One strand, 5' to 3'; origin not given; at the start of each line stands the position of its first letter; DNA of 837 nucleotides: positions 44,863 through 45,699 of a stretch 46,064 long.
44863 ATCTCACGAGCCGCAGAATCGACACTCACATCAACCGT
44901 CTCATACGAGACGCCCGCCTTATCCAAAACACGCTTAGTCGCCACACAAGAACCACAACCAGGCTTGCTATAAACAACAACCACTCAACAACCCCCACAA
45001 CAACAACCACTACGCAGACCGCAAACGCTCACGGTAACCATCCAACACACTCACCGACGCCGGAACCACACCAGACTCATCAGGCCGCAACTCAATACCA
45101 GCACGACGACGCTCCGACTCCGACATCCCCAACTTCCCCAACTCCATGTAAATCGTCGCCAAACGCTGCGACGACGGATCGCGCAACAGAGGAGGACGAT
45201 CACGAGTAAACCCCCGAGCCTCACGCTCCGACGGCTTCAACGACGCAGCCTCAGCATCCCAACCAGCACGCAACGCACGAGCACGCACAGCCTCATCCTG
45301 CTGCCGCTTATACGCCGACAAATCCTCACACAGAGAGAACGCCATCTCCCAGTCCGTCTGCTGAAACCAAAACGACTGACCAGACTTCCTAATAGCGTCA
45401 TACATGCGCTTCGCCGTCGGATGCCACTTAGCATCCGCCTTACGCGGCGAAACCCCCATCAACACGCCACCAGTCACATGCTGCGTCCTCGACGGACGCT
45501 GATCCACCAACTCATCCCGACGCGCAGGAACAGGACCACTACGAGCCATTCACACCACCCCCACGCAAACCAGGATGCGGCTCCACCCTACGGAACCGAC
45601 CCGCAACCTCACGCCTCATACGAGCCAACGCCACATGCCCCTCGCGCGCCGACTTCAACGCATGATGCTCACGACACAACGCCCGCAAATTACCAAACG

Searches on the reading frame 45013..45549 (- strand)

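Call 108: search_protein_families(library=pfam, proteins=[window:45013-45549:-], max_evalue=0.01)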
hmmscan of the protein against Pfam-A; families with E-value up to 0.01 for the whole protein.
window:45013-45549:- (179 aa): 1 family
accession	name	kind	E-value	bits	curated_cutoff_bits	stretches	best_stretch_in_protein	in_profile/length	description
PF25673.1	Terminase_7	-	4.3e-27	95.3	27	1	4-177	2-139/139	Phage terminase small subunit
